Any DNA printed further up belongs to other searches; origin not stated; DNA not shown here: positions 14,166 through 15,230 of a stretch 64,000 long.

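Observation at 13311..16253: Operon of a Cys-pair-rich NHL propeller and a PhnD-SBP / PQQ-propeller fusion lipoprotein with no transporter genes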

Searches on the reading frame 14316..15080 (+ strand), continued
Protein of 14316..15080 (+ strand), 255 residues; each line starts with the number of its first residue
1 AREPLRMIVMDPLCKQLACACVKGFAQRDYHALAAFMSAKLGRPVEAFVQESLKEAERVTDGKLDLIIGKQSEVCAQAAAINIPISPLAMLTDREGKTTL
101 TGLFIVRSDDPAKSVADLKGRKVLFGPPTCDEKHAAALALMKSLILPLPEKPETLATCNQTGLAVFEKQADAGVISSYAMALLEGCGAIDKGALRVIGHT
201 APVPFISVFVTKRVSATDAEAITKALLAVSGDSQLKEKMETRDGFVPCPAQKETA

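Call 70: search_protein_families(library=ncbifam, proteins=[L090:5914-6279:+, L090:6255-6707:+, L090:6813-7928:+, L090:8001-8888:+, L090:9127-9339:+, L090:9398-10600:+, L090:5627-5842:+, L094:1-405:+, L094:1408-2196:+], max_evalue=0.001)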
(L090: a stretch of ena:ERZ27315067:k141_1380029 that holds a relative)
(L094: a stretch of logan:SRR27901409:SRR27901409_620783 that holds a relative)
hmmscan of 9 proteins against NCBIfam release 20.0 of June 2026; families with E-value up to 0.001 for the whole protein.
L090:5914-6279:+ (121 aa): 10 families
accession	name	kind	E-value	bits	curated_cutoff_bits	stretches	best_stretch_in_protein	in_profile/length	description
NF033788.1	HTH_metalloreg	subfamily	1.2e-26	92.3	55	1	6-75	3-73/77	metalloregulator ArsR/SmtB family transcription factor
NF045707.1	Dbac_1936_reg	equivalog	3.6e-16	59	115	1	7-73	10-76/99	ArsR/SmtB-type metalloregulator TsoR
NF007528.0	PRK10141.1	subfamily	1.7e-15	56.9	97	1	5-99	7-98/117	metalloregulator ArsR/SmtB family transcription factor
NF033789.1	repress_SdpR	subfamily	1.6e-13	50.3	100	1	8-70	2-64/79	autorepressor SdpR family transcription factor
NF047906.1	CdPbTransRegCmtR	equivalog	8.9e-12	44.9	150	1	7-83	14-90/104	Cd(II)/Pb(II)-sensing metalloregulatory transcriptional regulator CmtR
NF040642.1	sulf_sens_BigR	equivalog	1.5e-11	44.2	155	1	3-77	9-83/95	sulfite-sensing transcriptional repressor BigR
NF041413.1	ArsR_Rv2640c_fam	equivalog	1.9e-09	37.9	155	1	9-78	37-108/118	Rv2640c family ArsR-like transcriptional regulator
NF053755.1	MsvR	equivalog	1.4e-05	24.9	220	1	12-62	11-61/236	transcriptional factor MsvR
TIGR01884.1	cas_HTH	subfamily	4.6e-05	22.9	60.2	1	13-61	141-190/202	CRISPR-associated CARF protein Csa3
NF052532.1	TransRegPagRBaca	equivalog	6.3e-05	23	170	1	6-70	19-83/99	transcriptional repressor PagR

L090:6255-6707:+ (150 aa): 5 families
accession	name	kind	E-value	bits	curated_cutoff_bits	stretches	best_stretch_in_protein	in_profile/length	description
TIGR02691.1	arsC_pI258_fam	equivalog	1.1e-43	148.6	174.3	1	10-139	1-127/129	arsenate reductase (thioredoxin)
NF010053.0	PRK13530.1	subfamily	2.5e-41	141.1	215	1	7-139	3-126/133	arsenate reductase (thioredoxin)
TIGR02689.1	ars_reduc_gluta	equivalog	3.4e-24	85.4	157.6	1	9-139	2-123/126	arsenate reductase, glutathione/glutaredoxin type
NF008486.0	PRK11391.1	equivalog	1.5e-05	25.5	247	1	10-82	9-83/148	phosphotyrosine-protein phosphatase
NF007520.0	PRK10126.1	equivalog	5e-05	23.8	243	1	9-107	4-106/147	low molecular weight protein-tyrosine-phosphatase Wzb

L090:6813-7928:+ (371 aa): 38 families (the best 25 are shown)
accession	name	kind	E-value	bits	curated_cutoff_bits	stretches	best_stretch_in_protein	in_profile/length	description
NF008823.0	PRK11873.1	subfamily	2.1e-93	312.8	263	1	9-281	3-269/272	arsenite methyltransferase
NF041537.1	ArsM_AhpD_UU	exception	2.9e-58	197.3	510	1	9-332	9-331/345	arsenite methyltransferase/AhpD domain selenoprotein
NF047649.1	MTase_UXPK_star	exception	2.8e-47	161.1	460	1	8-244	8-237/283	methyltransferase/UXPK-star double selenoprotein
NF041536.1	ArsM_DUF2284_UU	exception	5.2e-41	140.4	575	1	6-243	6-235/459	arsenite methyltransferase/DUF2284 domain selenoprotein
NF040538.1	methyl_ArsM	equivalog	2.4e-36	125.6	500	2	64-147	47-128/356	arsinothricin biosynthesis methyltransferase ArsM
NF038099.1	AsSugarArsM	exception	3.3e-23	82.4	400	1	61-241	39-224/321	arsenosugar biosynthesis arsenite methyltransferase ArsM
NF045667.1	MTase_DVU1556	equivalog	1.2e-21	77.2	155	1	74-242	16-172/213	DVU_1556 family methyltransferase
NF040539.1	AST_met_ArsM_2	exception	5.7e-20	72.3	240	1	83-235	59-210/262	putative arsinothricin biosynthesis methyltransferase ArsM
TIGR02072.1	BioC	equivalog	1.1e-13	51.5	184.95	1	82-192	36-136/244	malonyl-ACP O-methyltransferase BioC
NF052510.1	methyltran_MpqE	exception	1.9e-13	50.4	335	1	76-188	42-151/234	methyl-plastoquinone biosynthesis methyltransferase MpqE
TIGR02752.1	MenG_heptapren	equivalog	2.1e-13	50.3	419.85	1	77-188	42-149/231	demethylmenaquinone methyltransferase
NF001244.0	PRK00216.1-5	equivalog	2.8e-13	49.7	216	1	77-192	45-157/236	bifunctional demethylmenaquinone methyltransferase/2-methoxy-6-polyprenyl-1,4-benzoquinol methylase UbiE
NF001243.0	PRK00216.1-4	equivalog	8.7e-13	48.1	235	1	77-188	44-151/237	demethylmenaquinone methyltransferase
NF001240.0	PRK00216.1-1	equivalog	2.4e-12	46.4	378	1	75-192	58-172/251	bifunctional demethylmenaquinone methyltransferase/2-methoxy-6-polyprenyl-1,4-benzoquinol methylase UbiE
TIGR01934.1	MenG_MenH_UbiE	subfamily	2e-11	43.6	158.35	1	79-191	38-144/223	ubiquinone/menaquinone biosynthesis methyltransferase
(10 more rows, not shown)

L090:8001-8888:+ (295 aa): 3 families
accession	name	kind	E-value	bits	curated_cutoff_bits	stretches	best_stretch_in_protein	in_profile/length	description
TIGR01728.1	SsuA_fam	subfamily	2e-05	23.9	163.5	1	107-265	57-207/290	aliphatic sulfonate ABC transporter substrate-binding protein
TIGR01098.1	3A0109s03R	subfamily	0.00019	21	112.05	1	107-242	87-228/253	phosphate/phosphite/phosphonate ABC transporter substrate-binding protein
TIGR01729.1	taurine_ABC_bnd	equivalog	0.00023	20.7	304.25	1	142-215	83-155/300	taurine ABC transporter substrate-binding protein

L090:9127-9339:+ (70 aa): 0 families

L090:9398-10600:+ (400 aa): 1 family
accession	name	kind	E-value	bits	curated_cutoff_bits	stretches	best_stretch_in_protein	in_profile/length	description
TIGR00832.1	acr3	equivalog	6.5e-114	380.6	282.8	1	15-385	2-327/327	ACR3 family arsenite efflux transporter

L090:5627-5842:+ (71 aa): 0 families

L094:1-405:+ (134 aa): 17 families
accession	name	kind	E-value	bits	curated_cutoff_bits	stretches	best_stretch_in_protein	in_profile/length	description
TIGR01525.1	ATPase-IB_hvy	subfamily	7.4e-34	117.5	346.25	1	1-102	458-559/560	heavy metal translocating P-type ATPase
TIGR01512.1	ATPase-IB2_Cd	subfamily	1.7e-30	106.2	313.5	1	1-104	390-493/494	cadmium family heavy metal-translocating P-type ATPase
TIGR01511.1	ATPase-IB1_Cu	subfamily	1.3e-24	87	397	1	1-103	435-541/542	copper-translocating P-type ATPase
NF007952.0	PRK10671.1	equivalog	3.1e-22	78.6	1316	1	1-89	723-809/838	copper-exporting P-type ATPase CopA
TIGR01517.1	ATPase-IIB_Ca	equivalog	3.6e-18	65.1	507.05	1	1-81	633-713/882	calcium-translocating P-type ATPase, PMCA-type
NF008262.1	PRK11033.1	equivalog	4e-17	61.9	1005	1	1-104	626-728/731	zinc/cadmium/mercury/lead-transporting ATPase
TIGR01494.1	ATPase_P-type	subfamily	7e-16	57.7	62.3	1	1-80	392-465/478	HAD-IC family P-type ATPase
NF033775.1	P_type_ZntA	exception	3e-15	55.6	1240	1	1-103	627-728/732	Zn(II)/Cd(II)/Pb(II) translocating P-type ATPase ZntA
TIGR01647.1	ATPase-IIIA_H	equivalog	6.6e-14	51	615.5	1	1-65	541-604/755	plasma-membrane proton-efflux P-type ATPase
TIGR01522.1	ATPase-IIA2_Ca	equivalog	3.5e-13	48.2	798.3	1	1-63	594-658/854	calcium-transporting P-type ATPase, PMR1-type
TIGR01106.1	ATPase-IIC_X-K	subfamily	5.8e-13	47.6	946.1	1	1-70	690-759/997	Na,H/K antiporter P-type ATPase subunit alpha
TIGR01523.1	ATPase-IID_K-Na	equivalog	3.6e-12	44.7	645.05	1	1-79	698-776/997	potassium/sodium efflux P-type ATPase, fungal-type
TIGR01116.1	ATPase-IIA1_Ca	equivalog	5.2e-12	44.7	703.4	1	1-68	550-616/799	calcium-translocating P-type ATPase, SERCA-type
TIGR01497.1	kdpB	equivalog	2.8e-09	35.6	527.9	1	1-62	515-576/675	potassium-transporting ATPase subunit KdpB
TIGR01524.1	ATPase-IIIB_Mg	equivalog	9.7e-08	30.3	610.75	1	1-56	609-663/867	magnesium-translocating P-type ATPase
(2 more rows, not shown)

L094:1408-2196:+ (262 aa): 7 families
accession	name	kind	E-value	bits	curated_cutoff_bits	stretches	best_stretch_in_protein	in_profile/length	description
TIGR00112.1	proC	equivalog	1.7e-32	113.1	196.75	1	6-245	1-240/263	pyrroline-5-carboxylate reductase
NF005813.0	PRK07679.1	exception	2.9e-17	63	404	1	1-223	1-224/279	pyrroline-5-carboxylate reductase ProI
NF005814.0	PRK07680.1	equivalog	1.2e-14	54.2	278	1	5-224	2-221/275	late competence protein ComER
NF005384.0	PRK06928.1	exception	3.3e-13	49.8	301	1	5-213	3-213/277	pyrroline-5-carboxylate reductase ProG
NF005063.0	PRK06476.1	equivalog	3.1e-09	36.8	254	1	5-221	2-209/258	pyrroline-5-carboxylate reductase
NF008839.0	PRK11880.2-4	equivalog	1.1e-07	31.5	288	1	5-236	3-220/252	pyrroline-5-carboxylate reductase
NF005694.0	PRK07502.1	equivalog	7.4e-06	25.4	409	1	5-94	8-96/310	prephenate/arogenate dehydrogenase family protein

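Call 77: find_related_loci(query=A5, collection=metagenome_contigs, flank=8000)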
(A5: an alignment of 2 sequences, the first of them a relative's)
Query A5 (295 aa) in metagenome_contigs; peptide patterns used: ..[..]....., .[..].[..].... (x = any residue, [..] = any of these).
142 stretches matched a pattern, but none encodes a relative of the query by tblastn (E <= 1e-3).

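Call 79: find_homologous_proteins(query=P0383, max_evalue=1e-10)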
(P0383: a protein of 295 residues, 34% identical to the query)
Query P0383 (295 aa): 4 proteins with E <= 1e-10 among 8000 candidates.
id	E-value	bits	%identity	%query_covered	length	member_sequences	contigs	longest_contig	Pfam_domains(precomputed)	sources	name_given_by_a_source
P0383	8.4e-190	647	100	100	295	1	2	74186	PF09084.17,PF12974.13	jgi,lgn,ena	-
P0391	1.7e-156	538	84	100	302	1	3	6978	PF12974.13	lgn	-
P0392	8.4e-114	398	84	75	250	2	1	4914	PF12974.13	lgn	-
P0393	3.2e-86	307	53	97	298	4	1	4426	PF12974.13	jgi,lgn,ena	-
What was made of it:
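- Tried and rejected: A homologue search found only four clusters (call 79).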

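Call 80: find_encoding_contigs(protein=P0393, flank=8000, max_places=6)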
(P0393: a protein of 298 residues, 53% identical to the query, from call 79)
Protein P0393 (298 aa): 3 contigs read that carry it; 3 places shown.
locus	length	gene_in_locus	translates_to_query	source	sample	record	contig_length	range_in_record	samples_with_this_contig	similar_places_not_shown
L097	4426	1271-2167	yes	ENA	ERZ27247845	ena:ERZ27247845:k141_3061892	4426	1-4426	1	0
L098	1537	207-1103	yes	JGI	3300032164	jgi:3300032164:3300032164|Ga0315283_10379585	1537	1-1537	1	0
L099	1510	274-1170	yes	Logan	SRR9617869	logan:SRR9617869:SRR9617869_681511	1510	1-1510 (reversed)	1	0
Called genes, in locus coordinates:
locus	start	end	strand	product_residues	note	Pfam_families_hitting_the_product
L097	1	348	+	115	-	?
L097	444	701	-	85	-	-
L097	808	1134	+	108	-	PF01022:HTH_5, PF12840:HTH_20 (weak)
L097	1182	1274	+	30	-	-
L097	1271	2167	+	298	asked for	PF12974:Phosphonate-bd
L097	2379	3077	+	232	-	PF02683:DsbD_TM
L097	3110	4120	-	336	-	-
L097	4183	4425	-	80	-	?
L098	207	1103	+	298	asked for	PF12974:Phosphonate-bd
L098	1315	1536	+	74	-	?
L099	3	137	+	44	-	?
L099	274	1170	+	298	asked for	PF12974:Phosphonate-bd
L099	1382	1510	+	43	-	?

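Call 81: search_protein_families(library=ncbifam, proteins=[L097:808-1134:+, L097:2379-3077:+, L097:1-348:+, L097:3110-4120:-], max_evalue=0.001)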
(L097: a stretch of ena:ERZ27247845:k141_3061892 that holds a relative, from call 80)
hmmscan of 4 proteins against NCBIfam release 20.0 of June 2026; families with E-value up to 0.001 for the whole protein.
L097:808-1134:+ (108 aa): 10 families
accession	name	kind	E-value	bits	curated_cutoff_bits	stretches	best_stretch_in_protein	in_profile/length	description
NF033788.1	HTH_metalloreg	subfamily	1.8e-24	85.3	55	1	13-83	2-73/77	metalloregulator ArsR/SmtB family transcription factor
NF033789.1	repress_SdpR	subfamily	7e-14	51.5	100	1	16-80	2-66/79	autorepressor SdpR family transcription factor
NF041413.1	ArsR_Rv2640c_fam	equivalog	4.9e-12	46.3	155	1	15-79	35-102/118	Rv2640c family ArsR-like transcriptional regulator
NF040642.1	sulf_sens_BigR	equivalog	5.8e-12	45.5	155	1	8-79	6-77/95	sulfite-sensing transcriptional repressor BigR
NF052532.1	TransRegPagRBaca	equivalog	1.4e-09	38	170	1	8-84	13-89/99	transcriptional repressor PagR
NF047906.1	CdPbTransRegCmtR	equivalog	5.5e-09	35.9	150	1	6-79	5-78/104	Cd(II)/Pb(II)-sensing metalloregulatory transcriptional regulator CmtR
NF007528.0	PRK10141.1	subfamily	2e-08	34.1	97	1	14-79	8-74/117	metalloregulator ArsR/SmtB family transcription factor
NF045707.1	Dbac_1936_reg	equivalog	5.4e-07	29.6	115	1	8-87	3-82/99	ArsR/SmtB-type metalloregulator TsoR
NF053755.1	MsvR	equivalog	2.3e-05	24.2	220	1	15-68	6-59/236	transcriptional factor MsvR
TIGR01884.1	cas_HTH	subfamily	0.00091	18.7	60.2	0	14-73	134-195/202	CRISPR-associated CARF protein Csa3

L097:2379-3077:+ (232 aa): 3 families
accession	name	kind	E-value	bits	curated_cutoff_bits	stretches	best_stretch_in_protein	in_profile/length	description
NF040495.1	tranport_ArsG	equivalog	6.5e-14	51.9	200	1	18-230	5-223/225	aromatic aminobenezylarsenical efflux permease ArsG family transporter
NF001419.0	PRK00293.1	subfamily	1.4e-07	30.5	330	1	19-193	171-352/574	protein-disulfide reductase DsbD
NF045694.1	seleno_TsoB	exception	2.4e-06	25.9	805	1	23-198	187-364/572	rhodanese/DsbD fusion-like selenoprotein TsoB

L097:1-348:+ (115 aa): 1 family
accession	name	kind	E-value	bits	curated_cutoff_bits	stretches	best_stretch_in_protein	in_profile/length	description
TIGR00950.1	2A78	equivalog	1e-06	28.4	230.2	1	3-111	21-119/264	carboxylate/amino acid/amine transporter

L097:3110-4120:- (336 aa): 0 families

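Call 87: search_protein_families(library=pfam, proteins=[L084:6652-7800:+, L086:8980-10368:+, L093:559-1599:+, L089:1215-2294:+], max_evalue=0.001)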
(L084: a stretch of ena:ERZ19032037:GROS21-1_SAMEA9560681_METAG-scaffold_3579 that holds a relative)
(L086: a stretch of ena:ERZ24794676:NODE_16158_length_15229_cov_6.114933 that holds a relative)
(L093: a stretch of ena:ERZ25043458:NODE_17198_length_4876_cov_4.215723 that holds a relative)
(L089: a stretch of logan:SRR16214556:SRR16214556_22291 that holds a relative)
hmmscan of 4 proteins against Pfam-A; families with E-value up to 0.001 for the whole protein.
L084:6652-7800:+ (382 aa): 3 families
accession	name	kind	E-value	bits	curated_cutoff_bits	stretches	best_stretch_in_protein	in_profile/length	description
PF13360.13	PQQ_2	-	9.4e-23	81.5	27.6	1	59-293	6-225/233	Outer membrane protein assembly factor BamB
PF13570.13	Beta-prop_ACSF4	-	4e-08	33.5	133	1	59-374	32-323/329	Beta-alanine-activating enzyme, beta-propeller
PF01011.28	PQQ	-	3.3e-07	29.8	26.7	0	137-172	51-84/595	Glucose/ethanol/alcohol dehydrogenase, beta-propeller domain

L086:8980-10368:+ (462 aa): 0 families

L093:559-1599:+ (346 aa): 0 families

L089:1215-2294:+ (359 aa): 1 family
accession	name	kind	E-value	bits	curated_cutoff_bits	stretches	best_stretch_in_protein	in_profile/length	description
PF08450.18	SGL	-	0.00021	21.4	26.3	0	120-169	183-225/246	SMP-30/Gluconolactonase/LRE-like region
